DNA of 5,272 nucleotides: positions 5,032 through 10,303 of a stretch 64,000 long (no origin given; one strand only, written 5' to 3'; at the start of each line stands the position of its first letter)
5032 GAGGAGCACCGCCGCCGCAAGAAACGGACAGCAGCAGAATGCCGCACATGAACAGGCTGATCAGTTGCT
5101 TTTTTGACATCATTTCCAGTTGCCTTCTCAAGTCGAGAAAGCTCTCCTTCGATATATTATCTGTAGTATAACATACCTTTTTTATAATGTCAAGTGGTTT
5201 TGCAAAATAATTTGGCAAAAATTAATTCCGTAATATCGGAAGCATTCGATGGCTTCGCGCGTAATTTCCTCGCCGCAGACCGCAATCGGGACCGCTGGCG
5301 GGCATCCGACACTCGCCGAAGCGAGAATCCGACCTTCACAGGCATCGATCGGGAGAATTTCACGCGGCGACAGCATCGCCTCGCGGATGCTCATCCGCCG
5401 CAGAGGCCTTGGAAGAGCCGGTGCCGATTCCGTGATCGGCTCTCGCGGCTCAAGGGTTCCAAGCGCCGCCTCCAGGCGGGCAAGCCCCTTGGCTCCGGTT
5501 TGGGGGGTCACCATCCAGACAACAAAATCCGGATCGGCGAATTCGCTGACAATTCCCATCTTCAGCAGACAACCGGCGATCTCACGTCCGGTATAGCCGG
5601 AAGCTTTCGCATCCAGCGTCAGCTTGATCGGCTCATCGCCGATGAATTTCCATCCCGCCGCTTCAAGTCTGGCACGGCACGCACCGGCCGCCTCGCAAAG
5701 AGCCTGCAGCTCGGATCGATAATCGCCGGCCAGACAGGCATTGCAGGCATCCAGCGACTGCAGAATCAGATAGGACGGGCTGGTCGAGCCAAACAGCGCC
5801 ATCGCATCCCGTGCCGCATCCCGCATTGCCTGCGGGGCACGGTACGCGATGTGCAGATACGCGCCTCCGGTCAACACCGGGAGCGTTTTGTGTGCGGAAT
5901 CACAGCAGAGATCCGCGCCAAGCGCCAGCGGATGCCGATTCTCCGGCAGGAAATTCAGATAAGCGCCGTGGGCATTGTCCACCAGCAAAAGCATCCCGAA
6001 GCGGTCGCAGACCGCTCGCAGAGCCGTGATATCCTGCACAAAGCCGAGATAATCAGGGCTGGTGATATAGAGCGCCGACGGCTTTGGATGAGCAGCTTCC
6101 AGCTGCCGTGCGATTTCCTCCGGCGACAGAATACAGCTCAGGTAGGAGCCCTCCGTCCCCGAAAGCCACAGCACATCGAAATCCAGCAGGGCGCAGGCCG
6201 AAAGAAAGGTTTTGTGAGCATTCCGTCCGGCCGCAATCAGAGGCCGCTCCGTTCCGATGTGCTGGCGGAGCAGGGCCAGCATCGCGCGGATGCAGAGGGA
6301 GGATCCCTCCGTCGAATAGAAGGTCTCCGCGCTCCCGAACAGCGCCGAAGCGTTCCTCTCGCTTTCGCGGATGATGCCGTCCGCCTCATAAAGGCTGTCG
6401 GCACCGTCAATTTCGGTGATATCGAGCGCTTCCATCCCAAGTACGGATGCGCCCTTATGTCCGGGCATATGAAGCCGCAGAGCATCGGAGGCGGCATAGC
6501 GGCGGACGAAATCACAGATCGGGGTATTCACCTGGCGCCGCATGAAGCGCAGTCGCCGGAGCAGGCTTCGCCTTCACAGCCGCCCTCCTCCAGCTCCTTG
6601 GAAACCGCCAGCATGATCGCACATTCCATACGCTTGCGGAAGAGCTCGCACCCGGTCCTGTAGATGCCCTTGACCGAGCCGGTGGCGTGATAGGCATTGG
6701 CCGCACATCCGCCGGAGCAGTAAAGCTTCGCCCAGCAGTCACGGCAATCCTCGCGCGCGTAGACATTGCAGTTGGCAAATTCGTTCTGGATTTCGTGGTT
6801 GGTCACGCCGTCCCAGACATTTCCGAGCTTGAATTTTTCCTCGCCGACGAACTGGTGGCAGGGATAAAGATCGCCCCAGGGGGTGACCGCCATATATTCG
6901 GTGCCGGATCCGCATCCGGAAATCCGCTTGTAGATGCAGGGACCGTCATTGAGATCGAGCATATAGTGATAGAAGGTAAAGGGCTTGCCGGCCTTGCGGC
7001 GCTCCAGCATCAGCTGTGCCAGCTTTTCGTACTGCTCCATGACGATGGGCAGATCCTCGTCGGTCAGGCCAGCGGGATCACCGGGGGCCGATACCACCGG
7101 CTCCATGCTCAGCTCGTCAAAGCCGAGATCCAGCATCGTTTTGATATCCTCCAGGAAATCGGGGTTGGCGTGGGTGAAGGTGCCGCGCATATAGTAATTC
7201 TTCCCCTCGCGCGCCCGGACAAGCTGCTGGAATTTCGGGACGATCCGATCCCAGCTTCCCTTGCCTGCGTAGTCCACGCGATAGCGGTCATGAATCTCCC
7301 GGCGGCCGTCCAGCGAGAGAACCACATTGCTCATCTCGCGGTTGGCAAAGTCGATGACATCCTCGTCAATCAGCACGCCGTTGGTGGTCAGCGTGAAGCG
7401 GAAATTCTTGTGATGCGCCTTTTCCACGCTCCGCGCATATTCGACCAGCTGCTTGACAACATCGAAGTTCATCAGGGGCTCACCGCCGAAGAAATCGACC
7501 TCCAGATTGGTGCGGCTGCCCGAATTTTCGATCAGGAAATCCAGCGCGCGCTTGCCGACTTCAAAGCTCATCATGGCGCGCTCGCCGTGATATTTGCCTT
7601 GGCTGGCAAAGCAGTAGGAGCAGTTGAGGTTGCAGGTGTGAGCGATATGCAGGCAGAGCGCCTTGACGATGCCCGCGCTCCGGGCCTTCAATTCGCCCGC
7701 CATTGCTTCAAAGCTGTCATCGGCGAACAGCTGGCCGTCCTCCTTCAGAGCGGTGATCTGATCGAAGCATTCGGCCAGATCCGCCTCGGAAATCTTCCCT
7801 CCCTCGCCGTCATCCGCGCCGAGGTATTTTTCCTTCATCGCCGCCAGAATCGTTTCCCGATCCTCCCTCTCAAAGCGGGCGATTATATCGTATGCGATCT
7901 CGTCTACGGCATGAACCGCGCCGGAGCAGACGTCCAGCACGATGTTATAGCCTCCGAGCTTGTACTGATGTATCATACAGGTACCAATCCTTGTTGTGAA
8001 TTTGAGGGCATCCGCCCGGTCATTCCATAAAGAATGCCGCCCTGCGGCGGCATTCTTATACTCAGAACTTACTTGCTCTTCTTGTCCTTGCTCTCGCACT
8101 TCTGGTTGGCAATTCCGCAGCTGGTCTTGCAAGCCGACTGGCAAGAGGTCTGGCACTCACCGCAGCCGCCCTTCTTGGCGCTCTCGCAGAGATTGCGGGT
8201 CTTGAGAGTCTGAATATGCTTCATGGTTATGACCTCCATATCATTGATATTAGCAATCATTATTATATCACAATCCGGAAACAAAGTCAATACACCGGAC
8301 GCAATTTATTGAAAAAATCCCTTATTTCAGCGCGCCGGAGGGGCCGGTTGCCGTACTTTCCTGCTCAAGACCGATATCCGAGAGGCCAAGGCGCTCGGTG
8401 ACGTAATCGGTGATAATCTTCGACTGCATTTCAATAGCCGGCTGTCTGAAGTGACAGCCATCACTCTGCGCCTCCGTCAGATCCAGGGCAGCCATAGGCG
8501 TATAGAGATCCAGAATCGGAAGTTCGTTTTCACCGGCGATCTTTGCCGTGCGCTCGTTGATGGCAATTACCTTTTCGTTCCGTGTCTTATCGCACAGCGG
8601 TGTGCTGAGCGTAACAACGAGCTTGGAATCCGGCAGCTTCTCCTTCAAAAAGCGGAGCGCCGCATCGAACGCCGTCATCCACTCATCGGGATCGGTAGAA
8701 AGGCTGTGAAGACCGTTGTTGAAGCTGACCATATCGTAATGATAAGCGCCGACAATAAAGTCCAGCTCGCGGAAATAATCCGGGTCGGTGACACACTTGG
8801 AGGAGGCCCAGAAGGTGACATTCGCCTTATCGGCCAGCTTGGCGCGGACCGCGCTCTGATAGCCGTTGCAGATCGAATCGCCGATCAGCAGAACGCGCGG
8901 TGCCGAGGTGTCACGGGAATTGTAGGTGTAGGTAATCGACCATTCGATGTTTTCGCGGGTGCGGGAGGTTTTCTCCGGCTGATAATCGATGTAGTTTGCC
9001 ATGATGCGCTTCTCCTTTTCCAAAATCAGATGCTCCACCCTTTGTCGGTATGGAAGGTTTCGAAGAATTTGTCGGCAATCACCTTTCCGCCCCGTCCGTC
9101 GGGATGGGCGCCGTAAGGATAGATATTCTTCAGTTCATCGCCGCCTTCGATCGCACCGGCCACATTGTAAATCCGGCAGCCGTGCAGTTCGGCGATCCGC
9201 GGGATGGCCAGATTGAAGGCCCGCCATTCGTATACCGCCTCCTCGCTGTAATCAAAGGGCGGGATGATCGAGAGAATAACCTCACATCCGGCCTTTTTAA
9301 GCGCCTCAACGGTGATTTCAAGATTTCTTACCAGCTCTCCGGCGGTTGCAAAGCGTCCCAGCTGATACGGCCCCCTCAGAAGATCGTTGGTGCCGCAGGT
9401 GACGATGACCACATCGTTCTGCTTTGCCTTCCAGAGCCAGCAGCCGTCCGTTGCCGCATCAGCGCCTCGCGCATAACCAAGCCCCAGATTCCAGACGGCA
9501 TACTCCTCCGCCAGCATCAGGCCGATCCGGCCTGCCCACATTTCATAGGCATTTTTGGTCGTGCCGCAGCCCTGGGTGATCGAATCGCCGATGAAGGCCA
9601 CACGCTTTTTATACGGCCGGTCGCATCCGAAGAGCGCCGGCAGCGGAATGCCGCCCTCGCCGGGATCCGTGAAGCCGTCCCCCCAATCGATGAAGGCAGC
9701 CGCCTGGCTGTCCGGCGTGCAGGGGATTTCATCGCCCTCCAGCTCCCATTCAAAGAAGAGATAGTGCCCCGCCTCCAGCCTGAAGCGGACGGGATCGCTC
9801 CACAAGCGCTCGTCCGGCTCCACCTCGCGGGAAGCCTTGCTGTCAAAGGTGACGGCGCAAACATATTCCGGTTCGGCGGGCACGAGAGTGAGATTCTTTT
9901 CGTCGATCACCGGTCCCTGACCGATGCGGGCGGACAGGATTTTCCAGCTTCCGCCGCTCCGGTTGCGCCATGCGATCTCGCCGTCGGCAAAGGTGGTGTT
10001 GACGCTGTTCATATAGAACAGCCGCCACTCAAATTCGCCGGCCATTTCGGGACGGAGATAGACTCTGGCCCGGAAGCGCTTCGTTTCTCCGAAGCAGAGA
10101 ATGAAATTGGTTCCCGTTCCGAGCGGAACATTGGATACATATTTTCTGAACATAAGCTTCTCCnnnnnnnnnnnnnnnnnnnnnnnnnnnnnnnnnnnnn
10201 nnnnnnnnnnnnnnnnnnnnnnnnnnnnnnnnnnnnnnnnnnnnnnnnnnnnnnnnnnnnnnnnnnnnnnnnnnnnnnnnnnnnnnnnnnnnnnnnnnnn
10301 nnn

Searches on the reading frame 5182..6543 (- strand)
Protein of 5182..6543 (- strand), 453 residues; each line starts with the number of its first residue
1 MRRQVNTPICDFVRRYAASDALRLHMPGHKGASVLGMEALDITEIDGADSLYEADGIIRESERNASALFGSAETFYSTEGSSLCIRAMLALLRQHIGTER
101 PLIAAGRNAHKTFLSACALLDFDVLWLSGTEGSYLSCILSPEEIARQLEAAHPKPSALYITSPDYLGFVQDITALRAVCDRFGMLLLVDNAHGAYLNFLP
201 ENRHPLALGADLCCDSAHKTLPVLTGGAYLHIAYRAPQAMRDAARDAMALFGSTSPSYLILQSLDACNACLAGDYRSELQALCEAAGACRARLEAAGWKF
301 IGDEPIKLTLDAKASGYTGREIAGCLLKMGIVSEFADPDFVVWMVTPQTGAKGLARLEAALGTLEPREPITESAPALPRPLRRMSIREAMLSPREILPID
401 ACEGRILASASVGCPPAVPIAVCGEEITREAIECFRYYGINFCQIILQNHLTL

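Call 87: search_protein_families(library=pfam, proteins=[window:5182-6543:-], max_evalue=0.00001)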
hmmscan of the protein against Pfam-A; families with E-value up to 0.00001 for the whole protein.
window:5182-6543:- (453 aa): 1 family
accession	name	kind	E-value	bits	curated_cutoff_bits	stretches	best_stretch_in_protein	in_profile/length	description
PF01276.26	OKR_DC_1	-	3.2e-28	99.1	27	1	10-293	4-314/417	Orn/Lys/Arg decarboxylase, major domain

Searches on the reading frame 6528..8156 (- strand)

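Call 87: search_protein_families(library=pfam, proteins=[window:6528-8156:-], max_evalue=0.00001)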
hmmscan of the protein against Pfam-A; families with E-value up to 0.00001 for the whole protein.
window:6528-8156:- (542 aa): 2 families
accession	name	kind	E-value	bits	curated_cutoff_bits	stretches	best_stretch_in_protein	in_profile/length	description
PF04055.27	Radical_SAM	-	5.7e-15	56.3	29.5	1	172-312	4-136/166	Radical SAM superfamily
PF13353.11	Fer4_12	-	1.7e-11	45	22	1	168-287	8-118/137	4Fe-4S single cluster domain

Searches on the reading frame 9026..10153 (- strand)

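Call 87: search_protein_families(library=pfam, proteins=[window:9026-10153:-], max_evalue=0.00001)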
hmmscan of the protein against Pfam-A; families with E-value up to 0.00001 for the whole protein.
window:9026-10153:- (375 aa): 1 family
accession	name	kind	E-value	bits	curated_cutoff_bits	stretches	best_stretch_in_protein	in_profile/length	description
PF13472.12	Lipase_GDSL_2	-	6e-19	69.7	32.9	1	187-355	1-175/178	GDSL-like Lipase/Acylhydrolase family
